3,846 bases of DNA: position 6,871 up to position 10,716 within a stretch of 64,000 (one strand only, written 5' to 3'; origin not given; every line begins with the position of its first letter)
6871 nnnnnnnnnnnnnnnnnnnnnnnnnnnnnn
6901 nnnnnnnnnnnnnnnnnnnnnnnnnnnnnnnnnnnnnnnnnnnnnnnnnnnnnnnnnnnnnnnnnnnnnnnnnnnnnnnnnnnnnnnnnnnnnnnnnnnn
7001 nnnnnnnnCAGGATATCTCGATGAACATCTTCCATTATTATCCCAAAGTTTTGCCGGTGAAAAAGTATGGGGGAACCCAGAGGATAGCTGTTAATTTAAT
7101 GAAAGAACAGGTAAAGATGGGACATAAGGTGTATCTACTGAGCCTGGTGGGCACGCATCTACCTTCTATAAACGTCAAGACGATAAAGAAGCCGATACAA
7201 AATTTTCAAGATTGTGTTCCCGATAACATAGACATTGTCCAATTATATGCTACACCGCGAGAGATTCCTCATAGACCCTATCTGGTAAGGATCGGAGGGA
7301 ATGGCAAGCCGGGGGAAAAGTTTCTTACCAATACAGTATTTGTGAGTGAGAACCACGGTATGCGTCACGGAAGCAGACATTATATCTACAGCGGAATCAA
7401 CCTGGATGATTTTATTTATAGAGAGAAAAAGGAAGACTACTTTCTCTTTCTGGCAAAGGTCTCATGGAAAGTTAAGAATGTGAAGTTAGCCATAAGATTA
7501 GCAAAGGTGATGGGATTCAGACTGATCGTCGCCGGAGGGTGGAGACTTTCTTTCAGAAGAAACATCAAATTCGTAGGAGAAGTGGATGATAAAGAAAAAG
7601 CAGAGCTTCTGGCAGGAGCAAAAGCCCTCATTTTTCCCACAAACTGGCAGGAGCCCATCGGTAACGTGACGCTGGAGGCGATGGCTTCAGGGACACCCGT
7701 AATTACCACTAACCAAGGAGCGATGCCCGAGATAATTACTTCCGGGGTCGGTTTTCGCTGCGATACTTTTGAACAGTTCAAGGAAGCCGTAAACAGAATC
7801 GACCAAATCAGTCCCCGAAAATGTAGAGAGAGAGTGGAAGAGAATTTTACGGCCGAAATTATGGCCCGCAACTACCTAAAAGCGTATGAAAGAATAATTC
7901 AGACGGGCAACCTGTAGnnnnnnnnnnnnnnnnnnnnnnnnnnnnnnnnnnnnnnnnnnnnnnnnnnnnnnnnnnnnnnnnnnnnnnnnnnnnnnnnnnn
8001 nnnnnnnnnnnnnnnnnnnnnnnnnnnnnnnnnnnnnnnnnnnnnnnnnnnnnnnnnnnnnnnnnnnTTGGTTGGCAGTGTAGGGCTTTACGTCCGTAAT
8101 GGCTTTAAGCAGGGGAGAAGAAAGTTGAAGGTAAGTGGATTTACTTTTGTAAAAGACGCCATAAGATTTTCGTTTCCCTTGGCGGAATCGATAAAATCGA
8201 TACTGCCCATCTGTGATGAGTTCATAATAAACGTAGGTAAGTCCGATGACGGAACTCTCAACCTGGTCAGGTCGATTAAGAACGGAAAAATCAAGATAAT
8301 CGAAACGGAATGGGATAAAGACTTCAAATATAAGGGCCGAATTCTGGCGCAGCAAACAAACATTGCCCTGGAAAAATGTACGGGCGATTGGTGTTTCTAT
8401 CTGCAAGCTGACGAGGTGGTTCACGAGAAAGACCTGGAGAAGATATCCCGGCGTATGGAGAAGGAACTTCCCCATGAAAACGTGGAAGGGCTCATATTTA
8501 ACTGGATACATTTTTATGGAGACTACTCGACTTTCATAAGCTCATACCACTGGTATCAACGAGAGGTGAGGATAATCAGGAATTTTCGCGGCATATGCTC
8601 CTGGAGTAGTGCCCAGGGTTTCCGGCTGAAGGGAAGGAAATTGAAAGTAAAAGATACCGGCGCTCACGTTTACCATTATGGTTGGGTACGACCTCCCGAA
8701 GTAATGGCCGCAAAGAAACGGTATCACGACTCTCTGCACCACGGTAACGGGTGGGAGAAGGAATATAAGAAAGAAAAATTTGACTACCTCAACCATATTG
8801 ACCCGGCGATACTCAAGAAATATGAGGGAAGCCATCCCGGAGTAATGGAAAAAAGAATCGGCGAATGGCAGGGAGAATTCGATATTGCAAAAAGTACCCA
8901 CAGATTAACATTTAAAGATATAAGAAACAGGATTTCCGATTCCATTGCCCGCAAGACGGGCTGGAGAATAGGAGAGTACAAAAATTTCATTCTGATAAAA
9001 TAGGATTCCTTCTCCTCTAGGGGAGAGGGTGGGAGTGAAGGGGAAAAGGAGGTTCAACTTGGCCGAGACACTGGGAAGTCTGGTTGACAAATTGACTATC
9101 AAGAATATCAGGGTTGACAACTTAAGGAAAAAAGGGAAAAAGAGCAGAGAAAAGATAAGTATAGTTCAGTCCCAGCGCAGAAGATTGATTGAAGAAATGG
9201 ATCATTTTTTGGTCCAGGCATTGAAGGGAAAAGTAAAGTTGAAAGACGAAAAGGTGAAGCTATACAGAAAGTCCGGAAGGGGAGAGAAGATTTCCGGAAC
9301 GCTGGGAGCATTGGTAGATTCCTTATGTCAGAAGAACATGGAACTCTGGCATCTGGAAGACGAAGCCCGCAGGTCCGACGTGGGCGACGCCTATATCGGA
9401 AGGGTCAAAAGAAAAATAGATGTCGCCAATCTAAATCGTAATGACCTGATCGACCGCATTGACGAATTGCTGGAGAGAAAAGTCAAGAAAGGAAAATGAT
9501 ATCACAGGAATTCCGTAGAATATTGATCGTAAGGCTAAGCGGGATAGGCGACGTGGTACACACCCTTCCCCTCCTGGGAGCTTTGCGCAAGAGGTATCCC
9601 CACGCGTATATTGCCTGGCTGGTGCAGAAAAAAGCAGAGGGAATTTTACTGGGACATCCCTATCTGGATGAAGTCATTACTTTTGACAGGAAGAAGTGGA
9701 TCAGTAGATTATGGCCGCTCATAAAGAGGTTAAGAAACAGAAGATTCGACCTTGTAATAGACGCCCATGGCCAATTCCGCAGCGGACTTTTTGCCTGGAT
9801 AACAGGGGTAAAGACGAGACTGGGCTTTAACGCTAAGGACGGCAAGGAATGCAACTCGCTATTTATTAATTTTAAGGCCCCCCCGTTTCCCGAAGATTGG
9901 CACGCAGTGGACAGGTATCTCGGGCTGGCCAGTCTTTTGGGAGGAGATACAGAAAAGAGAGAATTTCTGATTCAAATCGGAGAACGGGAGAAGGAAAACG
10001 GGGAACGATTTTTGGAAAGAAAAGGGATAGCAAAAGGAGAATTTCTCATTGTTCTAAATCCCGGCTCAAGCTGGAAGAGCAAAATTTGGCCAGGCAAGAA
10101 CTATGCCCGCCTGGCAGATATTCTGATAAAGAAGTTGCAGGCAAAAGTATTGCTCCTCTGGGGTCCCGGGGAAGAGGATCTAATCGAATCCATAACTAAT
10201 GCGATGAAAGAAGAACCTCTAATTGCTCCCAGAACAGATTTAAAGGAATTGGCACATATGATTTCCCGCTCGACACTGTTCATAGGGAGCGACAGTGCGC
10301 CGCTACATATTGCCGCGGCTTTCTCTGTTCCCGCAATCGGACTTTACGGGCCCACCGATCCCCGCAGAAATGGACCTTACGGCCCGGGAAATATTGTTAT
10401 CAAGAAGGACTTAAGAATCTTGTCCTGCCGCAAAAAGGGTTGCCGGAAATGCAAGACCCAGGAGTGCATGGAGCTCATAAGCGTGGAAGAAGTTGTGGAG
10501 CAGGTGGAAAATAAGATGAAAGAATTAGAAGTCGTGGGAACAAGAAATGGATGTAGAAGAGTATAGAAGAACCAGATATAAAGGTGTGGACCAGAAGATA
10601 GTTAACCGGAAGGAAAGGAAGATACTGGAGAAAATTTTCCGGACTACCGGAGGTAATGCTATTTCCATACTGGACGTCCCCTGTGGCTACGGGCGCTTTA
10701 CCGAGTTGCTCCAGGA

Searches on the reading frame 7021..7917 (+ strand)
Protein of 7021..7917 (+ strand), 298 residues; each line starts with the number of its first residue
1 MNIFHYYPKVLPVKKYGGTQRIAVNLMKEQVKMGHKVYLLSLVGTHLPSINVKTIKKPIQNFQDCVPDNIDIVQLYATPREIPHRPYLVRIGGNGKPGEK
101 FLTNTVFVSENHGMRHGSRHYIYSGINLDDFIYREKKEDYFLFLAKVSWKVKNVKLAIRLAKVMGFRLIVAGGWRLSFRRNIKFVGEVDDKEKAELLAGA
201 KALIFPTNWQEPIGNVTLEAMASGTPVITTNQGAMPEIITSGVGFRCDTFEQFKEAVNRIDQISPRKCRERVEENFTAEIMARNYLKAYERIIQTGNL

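Call 68: search_protein_families(library=pfam, proteins=[window:7021-7917:+])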
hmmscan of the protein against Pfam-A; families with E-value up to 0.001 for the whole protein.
window:7021-7917:+ (298 aa): 3 families
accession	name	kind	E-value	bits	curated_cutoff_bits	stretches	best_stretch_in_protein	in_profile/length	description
PF00534.26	Glycos_transf_1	-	3e-20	72.9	26.4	1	135-263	12-158/172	Glycosyl transferases group 1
PF13692.12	Glyco_trans_1_4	-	1.3e-17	64.8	27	1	141-259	4-138/142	Glycosyl transferases group 1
PF13524.12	Glyco_trans_1_2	-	0.00068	20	25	0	163-263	12-121/144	Glycosyl transferase-like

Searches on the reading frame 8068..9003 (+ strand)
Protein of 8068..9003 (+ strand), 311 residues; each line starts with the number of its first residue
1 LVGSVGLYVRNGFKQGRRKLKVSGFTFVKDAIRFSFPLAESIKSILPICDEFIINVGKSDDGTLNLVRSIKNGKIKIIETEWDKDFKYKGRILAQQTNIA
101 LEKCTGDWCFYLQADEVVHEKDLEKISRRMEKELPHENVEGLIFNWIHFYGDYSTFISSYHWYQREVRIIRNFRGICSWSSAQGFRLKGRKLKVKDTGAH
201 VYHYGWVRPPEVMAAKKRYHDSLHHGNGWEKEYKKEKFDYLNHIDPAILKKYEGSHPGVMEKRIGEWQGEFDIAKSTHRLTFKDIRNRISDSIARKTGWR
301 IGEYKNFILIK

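Call 68: search_protein_families(library=pfam, proteins=[window:8068-9003:+])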
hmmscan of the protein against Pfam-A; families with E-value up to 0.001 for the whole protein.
window:8068-9003:+ (311 aa): 2 families
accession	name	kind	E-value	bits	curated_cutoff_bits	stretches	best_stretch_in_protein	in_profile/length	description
PF00535.33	Glycos_transf_2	-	3.2e-07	30.9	23.3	1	38-133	13-106/168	Glycosyl transferase family 2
PF13704.12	Glyco_tranf_2_4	-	1.2e-05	26.2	27.5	1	49-124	19-90/98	Glycosyl transferase family 2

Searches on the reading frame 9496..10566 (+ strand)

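Call 68: search_protein_families(library=pfam, proteins=[window:9496-10566:+])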
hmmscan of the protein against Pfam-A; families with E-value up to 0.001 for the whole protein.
window:9496-10566:+ (356 aa): 1 family
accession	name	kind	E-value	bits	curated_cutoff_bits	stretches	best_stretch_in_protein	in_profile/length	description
PF01075.23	Glyco_transf_9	-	2e-46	158.8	22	1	74-318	3-243/247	Glycosyltransferase family 9 (heptosyltransferase)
